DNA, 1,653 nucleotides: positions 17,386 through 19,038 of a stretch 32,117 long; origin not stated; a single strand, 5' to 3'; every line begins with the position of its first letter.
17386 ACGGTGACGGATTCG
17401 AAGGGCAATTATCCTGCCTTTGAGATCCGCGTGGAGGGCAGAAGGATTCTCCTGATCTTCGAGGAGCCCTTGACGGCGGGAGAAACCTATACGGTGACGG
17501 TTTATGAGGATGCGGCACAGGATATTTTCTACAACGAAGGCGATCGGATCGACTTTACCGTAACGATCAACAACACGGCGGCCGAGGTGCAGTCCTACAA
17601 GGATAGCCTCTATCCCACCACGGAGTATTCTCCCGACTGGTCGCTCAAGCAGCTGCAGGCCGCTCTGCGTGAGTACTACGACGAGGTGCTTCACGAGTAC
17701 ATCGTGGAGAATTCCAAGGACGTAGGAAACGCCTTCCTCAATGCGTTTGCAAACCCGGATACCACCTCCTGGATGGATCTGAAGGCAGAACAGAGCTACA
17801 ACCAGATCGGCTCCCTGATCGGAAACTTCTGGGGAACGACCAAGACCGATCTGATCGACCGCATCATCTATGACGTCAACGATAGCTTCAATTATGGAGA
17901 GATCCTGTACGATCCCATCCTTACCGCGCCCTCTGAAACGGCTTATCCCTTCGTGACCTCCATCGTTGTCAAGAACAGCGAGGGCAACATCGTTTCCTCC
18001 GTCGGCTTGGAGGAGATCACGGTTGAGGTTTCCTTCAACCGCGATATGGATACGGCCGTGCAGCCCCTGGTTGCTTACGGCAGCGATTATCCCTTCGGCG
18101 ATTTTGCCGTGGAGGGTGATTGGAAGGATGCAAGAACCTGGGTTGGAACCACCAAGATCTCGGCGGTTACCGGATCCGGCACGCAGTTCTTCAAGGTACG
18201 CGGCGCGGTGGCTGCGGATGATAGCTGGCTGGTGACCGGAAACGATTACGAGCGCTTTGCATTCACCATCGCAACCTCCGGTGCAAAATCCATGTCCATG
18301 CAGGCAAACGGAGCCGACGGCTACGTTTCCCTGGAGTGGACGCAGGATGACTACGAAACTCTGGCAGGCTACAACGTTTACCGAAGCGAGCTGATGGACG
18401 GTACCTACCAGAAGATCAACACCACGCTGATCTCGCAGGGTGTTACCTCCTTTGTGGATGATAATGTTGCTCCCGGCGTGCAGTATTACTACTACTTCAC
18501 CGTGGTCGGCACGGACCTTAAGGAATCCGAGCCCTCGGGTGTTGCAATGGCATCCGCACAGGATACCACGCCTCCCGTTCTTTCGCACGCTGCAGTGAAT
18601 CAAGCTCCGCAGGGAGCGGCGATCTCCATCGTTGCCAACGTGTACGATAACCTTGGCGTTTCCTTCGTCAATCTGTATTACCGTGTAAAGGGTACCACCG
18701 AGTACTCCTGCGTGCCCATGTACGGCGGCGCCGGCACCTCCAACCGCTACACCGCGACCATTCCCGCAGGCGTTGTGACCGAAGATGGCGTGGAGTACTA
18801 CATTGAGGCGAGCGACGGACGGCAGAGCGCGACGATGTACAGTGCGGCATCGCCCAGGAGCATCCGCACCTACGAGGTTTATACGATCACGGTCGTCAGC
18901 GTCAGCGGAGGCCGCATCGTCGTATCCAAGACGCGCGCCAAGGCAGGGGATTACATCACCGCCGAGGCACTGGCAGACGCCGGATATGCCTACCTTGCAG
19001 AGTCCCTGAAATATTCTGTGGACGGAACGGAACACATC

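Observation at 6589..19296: Giant (12.7 kb) modular S8 protease with an unusual domain series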

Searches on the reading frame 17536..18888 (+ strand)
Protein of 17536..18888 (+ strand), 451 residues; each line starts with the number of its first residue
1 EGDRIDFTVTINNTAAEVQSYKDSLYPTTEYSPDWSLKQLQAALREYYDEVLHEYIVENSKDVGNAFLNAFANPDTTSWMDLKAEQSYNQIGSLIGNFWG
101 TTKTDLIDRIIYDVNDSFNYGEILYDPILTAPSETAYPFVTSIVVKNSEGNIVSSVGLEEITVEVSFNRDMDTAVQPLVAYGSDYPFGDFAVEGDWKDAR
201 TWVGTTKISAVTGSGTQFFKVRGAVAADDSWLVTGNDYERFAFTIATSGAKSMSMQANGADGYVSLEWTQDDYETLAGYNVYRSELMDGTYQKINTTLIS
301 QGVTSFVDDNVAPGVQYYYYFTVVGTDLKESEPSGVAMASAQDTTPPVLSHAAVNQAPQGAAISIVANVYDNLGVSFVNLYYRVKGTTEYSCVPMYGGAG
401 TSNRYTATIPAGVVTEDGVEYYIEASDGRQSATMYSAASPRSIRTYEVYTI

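Call 23: search_solved_structures(query=window:17536-18870:+, max_evalue=1)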
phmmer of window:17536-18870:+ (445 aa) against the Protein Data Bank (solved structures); distinct sequences matched with E-value up to 1: 5.
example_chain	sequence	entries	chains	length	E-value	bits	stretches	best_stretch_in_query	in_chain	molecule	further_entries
3mpc_A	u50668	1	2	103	0.011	17.8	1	275-328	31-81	Fn3-like protein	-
8e04_A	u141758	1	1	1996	0.49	12.3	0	342-439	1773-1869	Leucine-rich repeat serine/threonine-protein kinase 1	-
8e05_A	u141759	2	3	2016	0.51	12.3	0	342-439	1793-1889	Leucine-rich repeat serine/threonine-protein kinase 1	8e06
8fac_A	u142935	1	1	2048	0.52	12.3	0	342-439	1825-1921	Leucine-rich repeat serine/threonine-protein kinase 1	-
8izl_A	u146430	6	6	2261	0.89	11.5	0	7-95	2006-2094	RNA-directed RNA polymerase L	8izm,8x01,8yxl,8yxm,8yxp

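Call 45: find_homologous_proteins(query=window:17536-18888:+, max_evalue=0.001)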
Query window:17536-18888:+ (451 aa): 38 proteins with E <= 0.001 among 8000 candidates.
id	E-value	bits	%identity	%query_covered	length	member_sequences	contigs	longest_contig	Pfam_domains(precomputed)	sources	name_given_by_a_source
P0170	5.5e-237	805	79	100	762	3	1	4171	PF13205.13,PF00404.25,PF18998.7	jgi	jgi:hypothetical protein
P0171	1.9e-127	444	69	68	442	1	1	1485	PF00404.25,PF18998.7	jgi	jgi:hypothetical protein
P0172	7.4e-102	359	45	87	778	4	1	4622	PF01833.31,PF13620.13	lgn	-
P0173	4.6e-98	347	54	67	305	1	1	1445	-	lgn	-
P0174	1.3e-95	339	44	91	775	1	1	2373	PF01833.31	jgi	jgi:hypothetical protein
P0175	1.3e-95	339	43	84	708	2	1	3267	-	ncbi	-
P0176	2.8e-93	331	48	73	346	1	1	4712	-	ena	-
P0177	1.4e-89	319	44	86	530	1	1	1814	PF01833.31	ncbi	ncbi:MAG: IPT/TIG domain-containing protein [Betaproteobacteria bacterium]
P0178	2.2e-86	308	42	88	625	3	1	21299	-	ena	-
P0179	1.2e-83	299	48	66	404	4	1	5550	-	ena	-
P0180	2.4e-81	292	41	88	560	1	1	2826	PF00404.25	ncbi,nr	ncbi:MAG: dockerin type I repeat-containing protein, partial [Bacilli bacterium]|nr:dockerin type I 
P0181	5.0e-77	278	42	84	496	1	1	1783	PF00404.25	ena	-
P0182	9.8e-73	263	38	92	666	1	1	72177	PF13205.13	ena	-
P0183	1.6e-72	263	46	73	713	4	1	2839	PF01833.31,PF00404.25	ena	-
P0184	2.2e-72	262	43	65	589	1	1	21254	PF01833.31,PF00963.25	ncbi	ncbi:MAG: IPT/TIG domain-containing protein, partial [Caldilineaceae bacterium]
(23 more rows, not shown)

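Call 49: search_protein_families(library=pfam, proteins=[P0174, P0175, P0180, P0182, P0178, P0172, P0184], max_evalue=0.01)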
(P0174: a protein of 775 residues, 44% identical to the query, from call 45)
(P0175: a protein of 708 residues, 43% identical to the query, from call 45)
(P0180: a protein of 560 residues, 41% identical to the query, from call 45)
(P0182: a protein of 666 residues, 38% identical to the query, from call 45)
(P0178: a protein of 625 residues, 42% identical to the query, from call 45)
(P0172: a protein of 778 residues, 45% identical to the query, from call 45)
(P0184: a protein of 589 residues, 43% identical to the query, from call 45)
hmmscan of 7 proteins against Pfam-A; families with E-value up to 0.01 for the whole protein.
P0174 (775 aa): 2 families
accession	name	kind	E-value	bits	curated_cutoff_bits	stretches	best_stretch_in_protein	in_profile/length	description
PF01833.30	TIG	-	7.3e-15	55.2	20.9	1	689-760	1-74/84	IPT/TIG domain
PF00059.27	Lectin_C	-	0.0015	19.7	22.6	1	163-276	15-106/107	Lectin C-type domain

P0175 (708 aa): 0 families

P0180 (560 aa): 3 families
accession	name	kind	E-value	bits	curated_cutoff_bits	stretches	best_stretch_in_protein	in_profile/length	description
PF00404.24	Dockerin_1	-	4.8e-10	39.9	22.9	1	497-553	1-57/57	Dockerin type I domain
PF13405.12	EF-hand_6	-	0.00071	19.6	25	0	526-550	3-27/30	EF-hand domain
PF13202.12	EF-hand_5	-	0.0092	15.9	25.9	0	499-508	9-18/25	EF hand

P0182 (666 aa): 2 families
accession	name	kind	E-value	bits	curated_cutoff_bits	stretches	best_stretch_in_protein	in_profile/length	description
PF13205.12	Big_5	-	3.3e-06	28.2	23.6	1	54-136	18-103/105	Bacterial Ig-like domain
PF00404.24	Dockerin_1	-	0.00014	22.5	22.9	1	602-653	1-52/57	Dockerin type I domain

P0178 (625 aa): 1 family
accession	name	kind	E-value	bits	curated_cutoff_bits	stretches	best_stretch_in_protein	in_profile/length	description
PF17957.7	Big_7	-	0.0037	18.3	24.1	0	315-371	11-59/70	Bacterial Ig domain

P0172 (778 aa): 3 families
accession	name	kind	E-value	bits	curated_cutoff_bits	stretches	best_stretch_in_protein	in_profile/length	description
PF01833.30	TIG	-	2.9e-09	37.2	20.9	1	407-487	2-80/84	IPT/TIG domain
PF13620.12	CarboxypepD_reg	-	7.7e-08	33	32.3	1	622-679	1-62/82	Carboxypeptidase regulatory-like domain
PF13715.12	CarbopepD_reg_2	-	4e-05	24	32.2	1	625-679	3-58/88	CarboxypepD_reg-like domain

P0184 (589 aa): 2 families
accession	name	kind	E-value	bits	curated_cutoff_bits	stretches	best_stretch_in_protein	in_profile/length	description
PF01833.30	TIG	-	5.4e-18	65.2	20.9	1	320-401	1-84/84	IPT/TIG domain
PF00963.24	Cohesin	-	4.3e-12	46.9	24.1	1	415-516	10-122/139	Cohesin domain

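Call 54: predict_structure(alignment_id=A4)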
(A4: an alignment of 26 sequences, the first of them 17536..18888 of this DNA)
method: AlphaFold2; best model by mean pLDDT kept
length: 451 residues; sequences in the alignment: 26
mean_pLDDT: 75.9   pTM: 0.39
mean pLDDT of the five models: 75.9, 75.8, 74.1, 73.9, 73.5
residues with pLDDT >= 90: 175; 70-90: 117; 50-70: 89; < 50: 70
segments of 3 or more residues with pLDDT < 50: 1-30, 59-66, 68-74, 85-91, 114-121, 248-250
pLDDT, mean of each block of 10 residues (from residue 1): 29 33 39 53 56 50 43 50 49 54 62 46 54 67 90 87 92 95 73 95 90 80 87 75 70 79 88 84 92 95 93 90 91 86 87 94 94 89 96 84 87 95 92 95 88 54
secondary structure, 60 per line:
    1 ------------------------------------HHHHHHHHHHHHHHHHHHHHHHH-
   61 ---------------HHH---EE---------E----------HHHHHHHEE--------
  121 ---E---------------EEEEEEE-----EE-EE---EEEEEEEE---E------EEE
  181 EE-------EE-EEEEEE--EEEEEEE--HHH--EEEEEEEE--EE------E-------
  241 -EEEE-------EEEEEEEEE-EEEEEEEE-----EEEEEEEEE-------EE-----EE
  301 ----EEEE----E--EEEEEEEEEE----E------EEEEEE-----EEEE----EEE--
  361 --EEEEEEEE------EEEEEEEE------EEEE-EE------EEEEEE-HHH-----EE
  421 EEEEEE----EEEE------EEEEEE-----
elements in order: H37-59 H104-110 E140-146 E160-167 E178-182 E193-198 E201-207 E215-222 E242-245 E253-261 E263-270 E276-284 E305-308 E316-325 E337-342 E348-351 E356-358 E363-370 E377-384 E391-394 E404-409 E419-426 E431-434 E441-446

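Call 60: fold_search(model_id=the predicted structure, library=pdb)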
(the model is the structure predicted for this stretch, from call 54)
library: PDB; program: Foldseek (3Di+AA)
matches with E <= 10: 1996; with E <= 0.001: 810
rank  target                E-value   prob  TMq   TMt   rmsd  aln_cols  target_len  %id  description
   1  9gtb_B                5.0e-11  1.00  0.23  0.26  13.6       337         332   11  Cryo-EM structure of Mouse PMCA-NPTN complex captured in E1-Ca state (released 2025-08-06)
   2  2jll                  1.6e-10  1.00  0.22  0.25  20.7       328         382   10  Crystal structure of NCAM2 IgIV-FN3II (released 2009-11-17)
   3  7mrq                  2.6e-10  1.00  0.27  0.38  16.8       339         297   11  Chicken CNTN4 FN1-FN3 domains with T751A, V752A, Y781A, E786A mutations (released 2022-01-05)
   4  5i99                  3.1e-10  1.00  0.24  0.27  19.6       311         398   12  Crystal structure of mouse CNTN3 Ig5-Fn2 domains (released 2016-08-31)
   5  8k53_A                5.6e-10  1.00  0.23  0.15  20.7       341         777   13  Structure of the Dimeric Human CNTN2 Ig 1-6-FNIII 1-2 Domain in an Asymmetric State (released 2023-12-06)
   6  5e53_A                7.7e-10  1.00  0.20  0.29  15.4       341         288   12  Crystal structure of chicken CNTN1 FN1-FN3 domains (released 2016-08-31)
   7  7ndg_B                1.3e-09  1.00  0.25  0.35  22.1       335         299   15  Cryo-EM structure of the ternary complex between Netrin-1, Neogenin and Repulsive Guidance Molecule B (released 2021-03-31)
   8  5e7l                  1.3e-09  1.00  0.19  0.26  16.1       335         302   13  Crystal structure of mouse CNTN2 FN1-FN3 domains (released 2016-08-31)
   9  6iaa_A                1.4e-09  1.00  0.19  0.11  19.3       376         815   13  hRobo2 ectodomain (released 2019-03-13)
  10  8bnq_A                1.6e-09  1.00  0.26  0.35  25.4       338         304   11  Crystal structure of the FnIII-tandem A84-A86 from the A-band of titin (released 2023-04-12)
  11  5e53_C                1.8e-09  1.00  0.19  0.26  13.6       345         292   11  Crystal structure of chicken CNTN1 FN1-FN3 domains (released 2016-08-31)
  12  8dpt_A                2.0e-09  1.00  0.28  0.31  19.7       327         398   13  The structure of the IL-11 signalling complex, with full-length extracellular gp130 (released 2023-11-29)
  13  8bnq_B                2.1e-09  1.00  0.24  0.33  24.8       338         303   10  Crystal structure of the FnIII-tandem A84-A86 from the A-band of titin (released 2023-04-12)
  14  8dps_A                2.1e-09  1.00  0.22  0.29  19.4       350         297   11  The structure of the interleukin 11 signalling complex, truncated gp130 (released 2023-11-29)
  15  7ne1_B                2.4e-09  1.00  0.24  0.32  22.3       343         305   15  Structure of the complex between Netrin-1 and its receptor Neogenin (released 2021-03-31)
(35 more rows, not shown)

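Call 95: find_encoding_contigs(protein=P0182, flank=10000, max_places=1)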
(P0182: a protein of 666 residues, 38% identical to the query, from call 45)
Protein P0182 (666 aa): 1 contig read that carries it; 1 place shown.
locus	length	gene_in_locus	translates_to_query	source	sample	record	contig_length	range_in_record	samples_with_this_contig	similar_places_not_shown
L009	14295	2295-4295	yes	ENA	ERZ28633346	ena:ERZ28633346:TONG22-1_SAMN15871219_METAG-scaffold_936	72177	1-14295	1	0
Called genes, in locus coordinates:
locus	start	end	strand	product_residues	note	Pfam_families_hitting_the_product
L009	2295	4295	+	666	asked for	PF13205:Big_5 (weak)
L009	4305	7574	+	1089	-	PF00963:Cohesin, PF00404:Dockerin_1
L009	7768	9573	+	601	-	PF01841:Transglut_core, PF04473:DUF553 (weak), PF02368:Big_2, PF00404:Dockerin_1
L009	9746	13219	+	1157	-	PF00963:Cohesin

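Call 96: find_encoding_contigs(protein=P0184, flank=10000, max_places=1)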
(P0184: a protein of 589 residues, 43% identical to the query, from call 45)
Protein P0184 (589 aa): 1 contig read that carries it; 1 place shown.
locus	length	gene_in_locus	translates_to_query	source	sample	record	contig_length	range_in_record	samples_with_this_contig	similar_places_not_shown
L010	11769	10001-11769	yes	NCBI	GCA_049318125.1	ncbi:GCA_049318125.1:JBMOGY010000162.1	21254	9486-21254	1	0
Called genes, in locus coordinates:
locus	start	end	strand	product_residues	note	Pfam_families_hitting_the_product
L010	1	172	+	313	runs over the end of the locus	-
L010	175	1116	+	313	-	PF08902:DUF1848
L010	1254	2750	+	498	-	-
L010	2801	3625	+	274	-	PF20320:DUF6615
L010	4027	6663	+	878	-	PF25390:WD40_RLD, PF00415:RCC1, PF00415:RCC1, PF13540:RCC1_2, PF25390:WD40_RLD, PF00415:RCC1, PF00415:RCC1, PF13540:RCC1_2, +11 more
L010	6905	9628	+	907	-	PF00082:Peptidase_S8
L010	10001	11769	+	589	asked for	PF01833:TIG, PF00963:Cohesin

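Call 104: search_protein_families(library=pfam, proteins=[L009:3-4292:+, L010:4027-6660:+], max_evalue=0.01)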
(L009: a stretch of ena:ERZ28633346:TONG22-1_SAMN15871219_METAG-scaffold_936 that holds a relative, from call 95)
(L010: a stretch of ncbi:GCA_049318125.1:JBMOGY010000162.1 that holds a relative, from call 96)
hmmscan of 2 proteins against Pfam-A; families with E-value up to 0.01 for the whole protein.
L009:3-4292:+ (1430 aa): 8 families
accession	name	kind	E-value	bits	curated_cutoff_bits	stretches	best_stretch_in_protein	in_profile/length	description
PF02368.24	Big_2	-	3.4e-20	72.2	22.8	3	400-441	26-67/79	Bacterial Ig-like domain (group 2)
PF25390.1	WD40_RLD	-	3.5e-18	66.5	150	1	546-788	88-346/363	RCC1-like domain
PF00415.24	RCC1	-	3.5e-12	47.2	21.7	2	656-678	1-23/50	Regulator of chromosome condensation (RCC1) repeat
PF13540.12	RCC1_2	-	5e-11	42.5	22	1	650-669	11-30/30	Regulator of chromosome condensation (RCC1) repeat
PF22359.2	Big-like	-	1.1e-09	38.8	27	1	326-354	5-33/48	Bacterial Ig-like domain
PF21461.3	HL_N-beta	-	1.5e-06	28.3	27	1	326-357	16-46/57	Hyaluronate lyase, N-terminal beta-sheet domain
PF13205.12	Big_5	-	4.4e-06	27.8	23.6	1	818-900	18-103/105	Bacterial Ig-like domain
PF00404.24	Dockerin_1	-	0.00045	20.8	22.9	1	1366-1417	1-52/57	Dockerin type I domain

L010:4027-6660:+ (878 aa): 4 families
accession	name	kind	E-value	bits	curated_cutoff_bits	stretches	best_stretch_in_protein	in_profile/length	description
PF25390.1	WD40_RLD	-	3.9e-144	480.9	150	3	295-597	33-346/363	RCC1-like domain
PF00415.24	RCC1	-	2.4e-97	319.8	21.7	10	174-217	6-50/50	Regulator of chromosome condensation (RCC1) repeat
PF13540.12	RCC1_2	-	2.4e-96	313.9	22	12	204-233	1-30/30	Regulator of chromosome condensation (RCC1) repeat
PF25384.1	Alsin_RLD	-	2.9e-21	76.7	100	2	521-621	246-352/405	Alsin RCC1-like domain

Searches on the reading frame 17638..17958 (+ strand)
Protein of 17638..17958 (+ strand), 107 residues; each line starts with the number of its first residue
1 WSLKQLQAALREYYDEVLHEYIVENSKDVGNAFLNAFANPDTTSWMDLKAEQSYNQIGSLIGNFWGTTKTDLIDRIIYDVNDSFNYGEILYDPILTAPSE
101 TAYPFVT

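Call 101: search_solved_structures(query=A8, max_evalue=10, show_alignments=2)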
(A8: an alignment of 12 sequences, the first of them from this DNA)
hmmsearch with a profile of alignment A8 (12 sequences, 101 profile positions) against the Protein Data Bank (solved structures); distinct sequences matched with E-value up to 10: 1.
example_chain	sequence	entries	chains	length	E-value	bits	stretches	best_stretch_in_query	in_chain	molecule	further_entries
6zjk_C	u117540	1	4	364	1.1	12.5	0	32-63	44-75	Ribonucleoside-diphosphate reductase subunit beta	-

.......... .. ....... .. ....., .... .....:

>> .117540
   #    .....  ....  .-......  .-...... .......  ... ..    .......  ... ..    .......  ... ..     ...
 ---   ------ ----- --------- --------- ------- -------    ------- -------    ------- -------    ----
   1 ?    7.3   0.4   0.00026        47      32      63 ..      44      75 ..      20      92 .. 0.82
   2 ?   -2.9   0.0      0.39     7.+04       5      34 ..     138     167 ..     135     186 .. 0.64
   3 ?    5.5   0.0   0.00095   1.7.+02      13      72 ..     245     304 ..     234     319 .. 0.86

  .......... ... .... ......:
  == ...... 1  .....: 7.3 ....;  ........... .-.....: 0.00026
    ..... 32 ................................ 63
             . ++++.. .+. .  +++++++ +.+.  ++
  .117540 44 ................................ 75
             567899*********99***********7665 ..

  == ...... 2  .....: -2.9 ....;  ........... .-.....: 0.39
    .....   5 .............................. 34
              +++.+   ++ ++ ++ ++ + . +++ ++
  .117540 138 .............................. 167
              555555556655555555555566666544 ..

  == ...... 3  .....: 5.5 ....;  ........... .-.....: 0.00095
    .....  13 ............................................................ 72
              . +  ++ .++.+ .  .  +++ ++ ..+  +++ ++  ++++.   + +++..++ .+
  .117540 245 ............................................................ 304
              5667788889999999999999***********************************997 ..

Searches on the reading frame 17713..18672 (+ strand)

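Call 11: search_protein_families(library=pfam, proteins=[window:17713-18672:+], max_evalue=1)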
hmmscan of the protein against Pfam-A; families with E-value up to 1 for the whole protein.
window:17713-18672:+ (320 aa): 2 families
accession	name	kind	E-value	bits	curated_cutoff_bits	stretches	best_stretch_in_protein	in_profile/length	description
PF00041.27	fn3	-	0.056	14.1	25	1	195-274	7-80/84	Fibronectin type III domain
PF18370.7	RGI_lyase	-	0.13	13.1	27.8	1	203-274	19-82/86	Rhamnogalacturonan I lyases beta-sheet domain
